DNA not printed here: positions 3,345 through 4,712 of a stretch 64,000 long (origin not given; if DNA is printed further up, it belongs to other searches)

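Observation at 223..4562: Stand-alone CHAT (caspase-like) TPR protease with a co-directional lipoprotein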

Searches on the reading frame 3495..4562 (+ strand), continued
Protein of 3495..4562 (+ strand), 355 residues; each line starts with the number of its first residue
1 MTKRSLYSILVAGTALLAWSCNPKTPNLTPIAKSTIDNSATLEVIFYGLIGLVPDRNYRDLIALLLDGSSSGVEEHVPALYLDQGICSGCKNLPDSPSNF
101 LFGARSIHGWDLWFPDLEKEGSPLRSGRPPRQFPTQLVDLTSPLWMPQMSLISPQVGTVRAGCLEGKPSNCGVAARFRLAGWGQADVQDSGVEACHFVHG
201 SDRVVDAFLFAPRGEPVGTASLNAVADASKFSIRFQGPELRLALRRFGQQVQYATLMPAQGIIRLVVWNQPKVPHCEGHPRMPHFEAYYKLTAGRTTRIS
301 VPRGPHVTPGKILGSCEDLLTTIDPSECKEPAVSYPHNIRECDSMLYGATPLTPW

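Call 71: fold_search(model_id=the predicted structure, library=pdb)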
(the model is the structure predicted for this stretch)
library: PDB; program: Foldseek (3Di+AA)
matches with E <= 10: 404; with E <= 0.001: 0
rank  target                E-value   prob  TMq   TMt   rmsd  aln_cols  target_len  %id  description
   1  4en2_A                6.7e-02  0.02  0.08  0.09  22.0       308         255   10  HIV-1 Nef in complex with MHC-I cytoplasmic domain and Mu1 adaptin subunit of AP1 adaptor (second domain) (released 2012-06-20)
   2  2xtl_B                3.1e-01  0.01  0.08  0.07  21.9       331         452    9  Structure of the major pilus backbone protein from Streptococcus Agalactiae (released 2011-07-06)
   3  1z8y_B                3.7e-01  0.01  0.06  0.13  16.7        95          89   13  Mapping the E2 Glycoprotein of Alphaviruses (released 2006-02-07)
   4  6lxw_P                4.1e-01  0.01  0.10  0.08  20.8       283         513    8  Cryo-EM structure of human secretory immunoglobulin A in complex with the N-terminal domain of SpsA (released 2020-05-27)
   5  6fhj                  4.7e-01  0.01  0.07  0.03  21.9       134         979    9  Structural dynamics and catalytic properties of a multi-modular xanthanase, native. (released 2018-08-29)
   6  6om1_H                5.2e-01  0.02  0.05  0.06  16.6        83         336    7  Crystal structure of an atypical integrin (released 2019-12-11)
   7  7ysg_P                5.2e-01  0.01  0.08  0.06  24.3       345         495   10  Cryo-EM structure of human FcmR bound to sIgM (released 2023-02-01)
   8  4ozx                  5.9e-01  0.06  0.08  0.09  15.1       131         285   14  Crystal Structure of the alginate lyase from Klebsiella pneumoniae (released 2015-03-04)
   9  2cal                  7.0e-01  0.01  0.05  0.10  19.5        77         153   12  Crystal structure of His143Met rusticyanin (released 2006-01-05)
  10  9ms4_E                7.0e-01  0.01  0.09  0.14  22.7       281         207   12  Crystal structure of an expansin (Xa_EXLX1) from Xanthomonas sacchari (released 2025-05-21)
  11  6sws_E                7.5e-01  0.02  0.06  0.15  18.2        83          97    8  The DBB dimerization domain of B-cell adaptor for PI3K (BCAP) is required for down regulation of inflammatory signalli (released 2020-02-19)
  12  7czu_H                7.9e-01  0.01  0.09  0.11  25.1       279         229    9  S protein of SARS-CoV-2 in complex bound with P5A-1B6_2B (released 2021-03-10)
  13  3e8v                  8.4e-01  0.07  0.08  0.26  17.5        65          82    9  Crystal structure of a possible transglutaminase-family protein proteolytic fragment from Bacteroides fragilis (released 2008-09-02)
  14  4ll4_A                8.4e-01  0.04  0.08  0.09  15.9       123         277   11  The structure of the TRX and TXNIP complex (released 2014-02-05)
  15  5xau_D                8.4e-01  0.01  0.08  0.05  19.1       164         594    8  Crystal structure of integrin binding fragment of laminin-511 (released 2017-09-20)
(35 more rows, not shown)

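Call 85: list_cluster_members(proteins=[P0058, P0059, P0060, P0061, P0063, P0064, P0066, P0067, P0068, P0070])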
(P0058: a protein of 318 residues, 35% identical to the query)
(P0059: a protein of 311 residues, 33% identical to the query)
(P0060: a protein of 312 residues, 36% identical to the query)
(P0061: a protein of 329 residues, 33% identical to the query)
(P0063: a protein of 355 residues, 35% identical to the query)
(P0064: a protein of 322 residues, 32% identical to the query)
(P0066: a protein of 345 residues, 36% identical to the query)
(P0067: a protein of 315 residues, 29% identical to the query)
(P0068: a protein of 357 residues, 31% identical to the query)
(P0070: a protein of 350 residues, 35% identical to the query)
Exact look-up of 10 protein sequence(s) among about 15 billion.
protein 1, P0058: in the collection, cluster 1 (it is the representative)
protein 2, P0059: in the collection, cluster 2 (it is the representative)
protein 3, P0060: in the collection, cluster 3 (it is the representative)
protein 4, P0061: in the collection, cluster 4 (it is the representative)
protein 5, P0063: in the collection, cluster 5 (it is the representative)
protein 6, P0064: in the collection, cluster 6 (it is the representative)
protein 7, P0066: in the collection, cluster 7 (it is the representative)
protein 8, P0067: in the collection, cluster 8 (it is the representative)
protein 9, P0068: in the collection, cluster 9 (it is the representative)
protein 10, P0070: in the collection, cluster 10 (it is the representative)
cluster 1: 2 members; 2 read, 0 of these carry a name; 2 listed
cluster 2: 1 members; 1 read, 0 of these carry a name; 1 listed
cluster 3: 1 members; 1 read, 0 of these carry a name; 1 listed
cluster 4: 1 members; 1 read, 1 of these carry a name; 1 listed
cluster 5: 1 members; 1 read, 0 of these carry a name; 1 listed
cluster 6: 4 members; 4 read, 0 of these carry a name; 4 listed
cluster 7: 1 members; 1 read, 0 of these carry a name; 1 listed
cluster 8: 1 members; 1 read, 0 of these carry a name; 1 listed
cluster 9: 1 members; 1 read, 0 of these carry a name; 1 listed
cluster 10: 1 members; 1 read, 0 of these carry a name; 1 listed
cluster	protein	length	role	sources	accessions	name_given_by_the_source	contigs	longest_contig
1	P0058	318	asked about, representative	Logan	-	-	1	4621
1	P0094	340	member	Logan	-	-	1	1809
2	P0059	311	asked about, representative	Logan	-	-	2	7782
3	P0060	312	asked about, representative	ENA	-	-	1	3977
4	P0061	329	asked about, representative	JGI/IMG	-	hypothetical protein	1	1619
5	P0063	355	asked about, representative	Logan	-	-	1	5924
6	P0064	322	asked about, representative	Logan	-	-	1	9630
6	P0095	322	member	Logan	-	-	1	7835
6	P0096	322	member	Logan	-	-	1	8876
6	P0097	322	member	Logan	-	-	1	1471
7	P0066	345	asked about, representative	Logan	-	-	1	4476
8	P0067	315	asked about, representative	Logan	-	-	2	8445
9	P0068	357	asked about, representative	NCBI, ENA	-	-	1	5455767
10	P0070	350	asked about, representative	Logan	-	-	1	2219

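Call 87: find_related_loci(query=A5, collection=viral_contigs, flank=6000)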
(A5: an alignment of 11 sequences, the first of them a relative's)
Query A5 (318 aa) in viral_contigs; peptide patterns used: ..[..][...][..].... (x = any residue, [..] = any of these).
4 stretches matched a pattern, but none encodes a relative of the query by tblastn (E <= 1e-3).

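Call 88: search_dna_similar(query=window:3495-4562:+, collection=plasmids, mode=protein, max_evalue=0.001)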
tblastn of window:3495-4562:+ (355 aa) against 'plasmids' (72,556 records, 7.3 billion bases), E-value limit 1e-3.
No match.

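Call 97: search_protein_families(library=phrogs, proteins=[window:3495-4562:+, P0071, P0058], max_evalue=0.01)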
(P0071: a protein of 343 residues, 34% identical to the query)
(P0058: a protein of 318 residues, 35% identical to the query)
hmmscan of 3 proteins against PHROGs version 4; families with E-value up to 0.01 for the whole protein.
window:3495-4562:+ (355 aa): 0 families

P0071 (343 aa): 0 families

P0058 (318 aa): 0 families
